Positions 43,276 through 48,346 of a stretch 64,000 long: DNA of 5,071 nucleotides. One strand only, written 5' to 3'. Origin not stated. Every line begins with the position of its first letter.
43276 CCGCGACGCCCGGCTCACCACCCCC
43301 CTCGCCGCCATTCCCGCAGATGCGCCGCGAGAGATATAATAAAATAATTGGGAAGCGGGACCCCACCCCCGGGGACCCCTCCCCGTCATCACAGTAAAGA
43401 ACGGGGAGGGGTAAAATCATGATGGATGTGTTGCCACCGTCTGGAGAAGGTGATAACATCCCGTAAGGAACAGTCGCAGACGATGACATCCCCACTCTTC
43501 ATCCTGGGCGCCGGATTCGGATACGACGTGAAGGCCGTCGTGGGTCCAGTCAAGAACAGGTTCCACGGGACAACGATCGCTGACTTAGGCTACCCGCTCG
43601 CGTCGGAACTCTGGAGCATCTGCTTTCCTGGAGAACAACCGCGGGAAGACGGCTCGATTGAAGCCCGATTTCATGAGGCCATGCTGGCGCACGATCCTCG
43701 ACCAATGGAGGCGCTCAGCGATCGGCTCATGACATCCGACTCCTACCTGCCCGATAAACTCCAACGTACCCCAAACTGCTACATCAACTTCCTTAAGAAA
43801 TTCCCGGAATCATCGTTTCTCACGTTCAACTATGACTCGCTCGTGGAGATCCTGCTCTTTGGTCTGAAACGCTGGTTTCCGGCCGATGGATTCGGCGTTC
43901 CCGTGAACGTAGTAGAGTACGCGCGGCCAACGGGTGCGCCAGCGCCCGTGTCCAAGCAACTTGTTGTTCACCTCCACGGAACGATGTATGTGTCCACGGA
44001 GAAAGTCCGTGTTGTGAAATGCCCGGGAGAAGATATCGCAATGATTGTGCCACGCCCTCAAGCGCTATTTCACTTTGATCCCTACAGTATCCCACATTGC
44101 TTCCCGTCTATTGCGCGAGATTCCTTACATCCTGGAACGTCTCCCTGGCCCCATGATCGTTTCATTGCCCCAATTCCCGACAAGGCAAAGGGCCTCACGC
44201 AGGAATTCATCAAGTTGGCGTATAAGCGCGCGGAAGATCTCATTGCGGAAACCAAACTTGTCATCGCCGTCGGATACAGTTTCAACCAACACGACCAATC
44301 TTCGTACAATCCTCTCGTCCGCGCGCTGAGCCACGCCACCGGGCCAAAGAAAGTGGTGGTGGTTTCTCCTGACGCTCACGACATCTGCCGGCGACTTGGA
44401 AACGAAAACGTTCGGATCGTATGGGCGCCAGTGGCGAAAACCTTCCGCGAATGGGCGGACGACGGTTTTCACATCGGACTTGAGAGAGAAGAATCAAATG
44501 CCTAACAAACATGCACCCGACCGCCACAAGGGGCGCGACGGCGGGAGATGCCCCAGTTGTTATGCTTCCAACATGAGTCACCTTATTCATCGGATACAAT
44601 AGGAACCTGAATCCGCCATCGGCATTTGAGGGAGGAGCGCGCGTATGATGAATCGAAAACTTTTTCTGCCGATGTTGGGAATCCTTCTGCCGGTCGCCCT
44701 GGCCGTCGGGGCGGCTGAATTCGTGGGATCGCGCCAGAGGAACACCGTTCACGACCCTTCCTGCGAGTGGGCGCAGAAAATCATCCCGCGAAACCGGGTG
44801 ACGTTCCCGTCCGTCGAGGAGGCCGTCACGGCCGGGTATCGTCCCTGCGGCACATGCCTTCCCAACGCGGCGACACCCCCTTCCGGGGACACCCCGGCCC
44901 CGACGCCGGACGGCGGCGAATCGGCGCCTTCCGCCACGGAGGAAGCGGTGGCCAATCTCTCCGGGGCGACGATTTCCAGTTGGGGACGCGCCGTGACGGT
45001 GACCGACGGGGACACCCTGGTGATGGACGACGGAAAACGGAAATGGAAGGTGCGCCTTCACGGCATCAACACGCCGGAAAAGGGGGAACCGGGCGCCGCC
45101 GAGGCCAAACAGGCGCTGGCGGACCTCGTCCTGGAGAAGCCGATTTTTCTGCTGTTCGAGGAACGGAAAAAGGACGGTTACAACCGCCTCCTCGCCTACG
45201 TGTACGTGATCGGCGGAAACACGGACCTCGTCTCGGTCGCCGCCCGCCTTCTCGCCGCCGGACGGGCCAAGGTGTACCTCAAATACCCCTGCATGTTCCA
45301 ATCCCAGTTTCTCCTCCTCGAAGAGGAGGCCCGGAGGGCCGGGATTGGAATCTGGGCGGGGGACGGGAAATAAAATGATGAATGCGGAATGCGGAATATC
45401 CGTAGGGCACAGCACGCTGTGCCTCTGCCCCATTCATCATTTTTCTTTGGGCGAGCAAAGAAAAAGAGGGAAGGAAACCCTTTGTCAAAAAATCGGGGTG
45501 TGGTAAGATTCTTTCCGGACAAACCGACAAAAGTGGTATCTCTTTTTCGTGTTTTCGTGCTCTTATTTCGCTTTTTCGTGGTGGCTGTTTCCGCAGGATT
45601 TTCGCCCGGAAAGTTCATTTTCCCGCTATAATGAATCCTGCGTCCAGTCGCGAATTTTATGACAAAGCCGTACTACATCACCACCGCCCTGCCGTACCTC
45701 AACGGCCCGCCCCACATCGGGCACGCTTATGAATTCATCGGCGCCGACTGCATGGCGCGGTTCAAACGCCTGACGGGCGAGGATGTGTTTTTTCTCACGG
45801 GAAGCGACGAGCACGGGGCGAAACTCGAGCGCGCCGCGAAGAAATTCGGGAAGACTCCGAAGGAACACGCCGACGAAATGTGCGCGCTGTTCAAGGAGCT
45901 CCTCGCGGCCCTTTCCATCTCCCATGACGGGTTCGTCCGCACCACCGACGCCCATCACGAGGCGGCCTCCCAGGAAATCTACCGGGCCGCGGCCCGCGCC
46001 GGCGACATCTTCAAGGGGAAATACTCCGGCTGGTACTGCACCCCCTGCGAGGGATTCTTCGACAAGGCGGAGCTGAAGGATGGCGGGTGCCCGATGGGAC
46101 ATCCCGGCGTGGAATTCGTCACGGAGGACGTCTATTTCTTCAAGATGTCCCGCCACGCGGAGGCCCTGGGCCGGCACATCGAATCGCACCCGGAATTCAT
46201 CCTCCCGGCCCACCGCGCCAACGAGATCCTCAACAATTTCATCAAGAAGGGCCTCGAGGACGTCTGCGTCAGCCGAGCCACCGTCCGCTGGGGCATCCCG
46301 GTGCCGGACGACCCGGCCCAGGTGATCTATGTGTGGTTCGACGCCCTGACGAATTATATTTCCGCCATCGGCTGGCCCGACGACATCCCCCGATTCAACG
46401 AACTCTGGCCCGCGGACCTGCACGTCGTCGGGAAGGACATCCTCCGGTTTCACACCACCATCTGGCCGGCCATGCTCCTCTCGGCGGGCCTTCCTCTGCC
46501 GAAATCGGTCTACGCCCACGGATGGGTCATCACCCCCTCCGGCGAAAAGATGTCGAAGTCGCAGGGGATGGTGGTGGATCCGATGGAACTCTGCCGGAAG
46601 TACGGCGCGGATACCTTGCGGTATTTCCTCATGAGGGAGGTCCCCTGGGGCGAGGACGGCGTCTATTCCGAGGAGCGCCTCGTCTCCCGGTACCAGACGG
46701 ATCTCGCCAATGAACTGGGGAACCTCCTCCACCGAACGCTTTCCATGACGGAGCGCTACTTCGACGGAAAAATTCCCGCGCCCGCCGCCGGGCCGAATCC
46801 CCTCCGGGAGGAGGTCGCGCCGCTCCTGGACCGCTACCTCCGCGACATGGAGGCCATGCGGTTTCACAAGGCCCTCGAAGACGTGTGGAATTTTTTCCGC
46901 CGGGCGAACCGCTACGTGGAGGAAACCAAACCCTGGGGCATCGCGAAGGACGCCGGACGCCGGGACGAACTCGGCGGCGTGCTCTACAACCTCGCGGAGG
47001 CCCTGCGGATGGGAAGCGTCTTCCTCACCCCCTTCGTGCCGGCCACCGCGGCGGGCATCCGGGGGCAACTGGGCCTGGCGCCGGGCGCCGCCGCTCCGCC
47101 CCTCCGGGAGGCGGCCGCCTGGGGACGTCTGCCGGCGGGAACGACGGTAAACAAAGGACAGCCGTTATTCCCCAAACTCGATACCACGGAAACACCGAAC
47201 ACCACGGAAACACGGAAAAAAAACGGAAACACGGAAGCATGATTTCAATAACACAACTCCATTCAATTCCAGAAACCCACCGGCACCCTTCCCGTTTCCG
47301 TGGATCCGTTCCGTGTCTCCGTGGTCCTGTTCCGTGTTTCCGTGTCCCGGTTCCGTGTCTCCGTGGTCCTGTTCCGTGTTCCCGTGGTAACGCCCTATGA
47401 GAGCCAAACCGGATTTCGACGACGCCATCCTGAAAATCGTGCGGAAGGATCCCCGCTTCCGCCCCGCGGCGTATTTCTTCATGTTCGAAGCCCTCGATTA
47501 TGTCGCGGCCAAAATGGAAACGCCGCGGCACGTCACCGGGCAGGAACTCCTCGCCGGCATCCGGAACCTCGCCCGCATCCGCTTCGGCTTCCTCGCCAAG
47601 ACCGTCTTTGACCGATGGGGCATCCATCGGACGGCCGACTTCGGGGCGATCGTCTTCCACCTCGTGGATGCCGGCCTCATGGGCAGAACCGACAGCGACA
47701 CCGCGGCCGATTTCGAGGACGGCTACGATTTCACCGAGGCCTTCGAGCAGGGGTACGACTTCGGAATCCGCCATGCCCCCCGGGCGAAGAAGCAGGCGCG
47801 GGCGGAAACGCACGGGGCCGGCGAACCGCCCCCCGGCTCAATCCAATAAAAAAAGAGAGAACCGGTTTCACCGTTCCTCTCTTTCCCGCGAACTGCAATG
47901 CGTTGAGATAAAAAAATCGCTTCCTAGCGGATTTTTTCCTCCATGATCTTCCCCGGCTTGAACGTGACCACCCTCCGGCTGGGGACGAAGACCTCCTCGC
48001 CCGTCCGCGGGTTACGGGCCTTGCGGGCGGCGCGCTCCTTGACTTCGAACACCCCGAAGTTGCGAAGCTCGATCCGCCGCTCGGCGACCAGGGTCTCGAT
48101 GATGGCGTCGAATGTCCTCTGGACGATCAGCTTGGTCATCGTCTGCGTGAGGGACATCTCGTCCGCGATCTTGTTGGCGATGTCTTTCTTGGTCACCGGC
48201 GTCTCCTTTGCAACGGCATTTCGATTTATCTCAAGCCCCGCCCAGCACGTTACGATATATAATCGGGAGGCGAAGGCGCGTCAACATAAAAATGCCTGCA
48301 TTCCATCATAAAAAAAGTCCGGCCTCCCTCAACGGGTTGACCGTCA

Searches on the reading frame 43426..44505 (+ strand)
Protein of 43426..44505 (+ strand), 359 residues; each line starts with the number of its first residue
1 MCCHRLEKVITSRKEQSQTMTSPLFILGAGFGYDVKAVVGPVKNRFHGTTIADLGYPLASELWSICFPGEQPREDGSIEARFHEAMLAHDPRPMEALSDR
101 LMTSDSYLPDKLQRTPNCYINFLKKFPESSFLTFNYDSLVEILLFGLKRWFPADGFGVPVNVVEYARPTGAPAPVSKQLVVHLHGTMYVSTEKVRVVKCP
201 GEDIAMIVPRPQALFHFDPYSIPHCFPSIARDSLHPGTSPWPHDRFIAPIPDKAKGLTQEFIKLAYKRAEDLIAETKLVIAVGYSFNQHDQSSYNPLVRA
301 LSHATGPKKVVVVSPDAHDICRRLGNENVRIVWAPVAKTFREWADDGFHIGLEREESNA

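Call 3: search_protein_families(library=pfam, proteins=[window:43426-44505:+], max_evalue=0.01)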
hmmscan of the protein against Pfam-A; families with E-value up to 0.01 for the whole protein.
window:43426-44505:+ (359 aa): 1 family
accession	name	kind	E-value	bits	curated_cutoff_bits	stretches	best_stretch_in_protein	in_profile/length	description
PF13289.12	SIR2_2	-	0.00022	21.8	24.5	0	130-190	2-51/141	SIR2-like domain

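Call 84: search_protein_families(library=padloc, proteins=[window:43426-44505:+], max_evalue=0.001)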
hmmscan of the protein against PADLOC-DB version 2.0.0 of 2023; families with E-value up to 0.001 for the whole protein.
window:43426-44505:+ (359 aa): 0 families

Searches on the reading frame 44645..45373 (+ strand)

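Call 3: search_protein_families(library=pfam, proteins=[window:44645-45373:+], max_evalue=0.01)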
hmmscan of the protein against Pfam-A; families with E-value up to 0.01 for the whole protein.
window:44645-45373:+ (242 aa): 2 families
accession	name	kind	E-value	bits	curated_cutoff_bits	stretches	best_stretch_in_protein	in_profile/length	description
PF00565.23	SNase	-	7.9e-14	52.5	21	1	135-238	1-106/107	Staphylococcal nuclease homologue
PF02805.21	Ada_Zn_binding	-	3.8e-05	24.1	23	1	26-73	18-64/65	Metal binding domain of Ada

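Call 84: search_protein_families(library=padloc, proteins=[window:44645-45373:+], max_evalue=0.001)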
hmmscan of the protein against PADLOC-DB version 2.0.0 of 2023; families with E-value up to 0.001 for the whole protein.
window:44645-45373:+ (242 aa): 1 family
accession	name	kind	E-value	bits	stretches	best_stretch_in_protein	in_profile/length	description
PDLC01096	C3a212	-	1.5e-11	42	1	95-239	33-178/279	SNc+LTD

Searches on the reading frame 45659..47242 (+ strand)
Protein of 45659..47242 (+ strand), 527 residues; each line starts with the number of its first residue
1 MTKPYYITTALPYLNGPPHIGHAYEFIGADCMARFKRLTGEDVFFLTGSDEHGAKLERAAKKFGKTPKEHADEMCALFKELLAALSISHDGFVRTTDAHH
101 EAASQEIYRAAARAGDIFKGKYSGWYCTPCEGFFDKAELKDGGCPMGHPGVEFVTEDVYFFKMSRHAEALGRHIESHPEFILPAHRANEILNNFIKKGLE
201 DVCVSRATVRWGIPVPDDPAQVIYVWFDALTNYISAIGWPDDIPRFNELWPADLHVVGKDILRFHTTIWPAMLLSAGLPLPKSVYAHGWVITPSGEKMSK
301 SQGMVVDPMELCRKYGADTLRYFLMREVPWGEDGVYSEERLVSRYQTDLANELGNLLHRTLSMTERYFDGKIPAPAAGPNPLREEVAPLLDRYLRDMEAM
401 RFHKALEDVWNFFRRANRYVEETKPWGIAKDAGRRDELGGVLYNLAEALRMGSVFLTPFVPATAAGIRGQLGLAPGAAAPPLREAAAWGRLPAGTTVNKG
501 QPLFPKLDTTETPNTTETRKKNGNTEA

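Call 25: list_cluster_members(proteins=[window:45659-47242:+, window:47924-48196:-, window:49264-51333:+, window:53346-54710:+, window:41447-42463:-, window:5517-7058:+, window:12589-15531:+, window:25793-27427:+])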
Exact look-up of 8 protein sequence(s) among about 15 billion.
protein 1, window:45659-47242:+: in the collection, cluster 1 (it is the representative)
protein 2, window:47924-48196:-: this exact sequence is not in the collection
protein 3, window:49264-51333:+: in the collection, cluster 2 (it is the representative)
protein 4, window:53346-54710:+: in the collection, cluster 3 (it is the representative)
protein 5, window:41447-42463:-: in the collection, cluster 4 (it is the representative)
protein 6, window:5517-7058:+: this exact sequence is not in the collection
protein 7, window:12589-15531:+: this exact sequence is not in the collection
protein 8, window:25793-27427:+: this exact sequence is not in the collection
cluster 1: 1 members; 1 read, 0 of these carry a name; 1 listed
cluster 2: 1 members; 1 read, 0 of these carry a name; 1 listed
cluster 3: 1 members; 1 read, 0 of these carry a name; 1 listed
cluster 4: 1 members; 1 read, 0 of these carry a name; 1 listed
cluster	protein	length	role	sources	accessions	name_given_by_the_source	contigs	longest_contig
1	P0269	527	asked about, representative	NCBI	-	-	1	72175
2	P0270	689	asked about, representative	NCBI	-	-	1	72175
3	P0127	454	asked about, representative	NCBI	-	-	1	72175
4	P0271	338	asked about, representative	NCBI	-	-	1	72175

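Call 82: find_homologous_proteins(query=window:45659-47242:+, max_evalue=1e-60)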
Query window:45659-47242:+ (527 aa): 7997 proteins with E <= 1e-60 among 8000 candidates; the best 120 are listed.
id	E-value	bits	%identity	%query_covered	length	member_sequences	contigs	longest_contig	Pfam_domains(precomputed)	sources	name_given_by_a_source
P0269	0.0e+0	1249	100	100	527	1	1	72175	PF09334.18,PF01406.26,PF08264.20,PF00133.29,PF19303.6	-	-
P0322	9.5e-179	614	52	98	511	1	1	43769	PF09334.18,PF01406.26,PF01921.25,PF00133.29,PF19303.6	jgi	-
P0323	2.4e-177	609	52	96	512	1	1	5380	PF09334.18,PF01406.26,PF08264.20,PF00133.29,PF19303.6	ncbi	-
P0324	1.2e-174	600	51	97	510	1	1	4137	PF09334.18,PF01406.26,PF08264.20,PF01921.25,PF00133.29,PF19303.6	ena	-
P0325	2.1e-174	599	52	96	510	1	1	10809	PF09334.18,PF01406.26,PF08264.20,PF01921.25,PF00133.29,PF19303.6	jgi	-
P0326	9.0e-173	594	51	96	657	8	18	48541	PF09334.18,PF01406.26,PF00133.29,PF01588.27,PF19303.6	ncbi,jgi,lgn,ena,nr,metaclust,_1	ncbi:MAG: methionine--tRNA ligase [Firmicutes bacterium]|jgi:methionyl-tRNA synthetase|nr:methionine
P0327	1.2e-172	593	50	97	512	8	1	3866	PF09334.18,PF01406.26,PF08264.20,PF01921.25,PF00133.29,PF19303.6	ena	-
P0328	1.7e-172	593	52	97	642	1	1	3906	PF09334.18,PF01406.26,PF08264.20,PF00133.29,PF01588.27,PF19303.6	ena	-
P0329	1.7e-172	593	52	97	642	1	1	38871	PF09334.18,PF01406.26,PF08264.20,PF00133.29,PF01588.27,PF19303.6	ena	-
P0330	1.9e-172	593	51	97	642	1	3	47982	PF09334.18,PF01406.26,PF08264.20,PF00133.29,PF01588.27,PF19303.6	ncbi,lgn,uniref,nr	ncbi:methionine--tRNA ligase [Calderihabitans maritimus]|uniref:Methionine--tRNA ligase n=1 Tax=Cald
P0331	3.2e-172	592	52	97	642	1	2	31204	PF09334.18,PF01406.26,PF00133.29,PF01588.27,PF19303.6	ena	-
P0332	3.3e-172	592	52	97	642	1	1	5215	PF09334.18,PF01406.26,PF00133.29,PF01588.27,PF19303.6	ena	-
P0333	3.4e-172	592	52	97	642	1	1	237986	PF09334.18,PF01406.26,PF08264.20,PF00133.29,PF01588.27,PF19303.6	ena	-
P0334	3.4e-172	592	52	97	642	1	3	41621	PF09334.18,PF01406.26,PF08264.20,PF00133.29,PF01588.27,PF19303.6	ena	-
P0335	3.5e-172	592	52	97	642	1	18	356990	PF09334.18,PF01406.26,PF08264.20,PF00133.29,PF01588.27,PF19303.6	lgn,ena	-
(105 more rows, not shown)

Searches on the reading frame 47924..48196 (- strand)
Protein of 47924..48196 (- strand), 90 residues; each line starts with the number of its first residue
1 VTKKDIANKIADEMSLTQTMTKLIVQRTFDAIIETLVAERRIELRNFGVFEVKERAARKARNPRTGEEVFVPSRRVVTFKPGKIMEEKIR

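Call 3: search_protein_families(library=pfam, proteins=[window:47924-48196:-], max_evalue=0.01)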
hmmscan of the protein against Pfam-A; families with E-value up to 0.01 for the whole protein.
window:47924-48196:- (90 aa): 2 families
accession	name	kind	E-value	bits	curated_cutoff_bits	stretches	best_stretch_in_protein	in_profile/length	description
PF00216.26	Bac_DNA_binding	-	6.5e-30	103.7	22.4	1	1-89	1-89/90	Bacterial DNA-binding protein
PF18291.6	HU-HIG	-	0.00032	21.2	26.2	1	2-89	33-118/125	HU domain fused to wHTH, Ig, or Glycine-rich motif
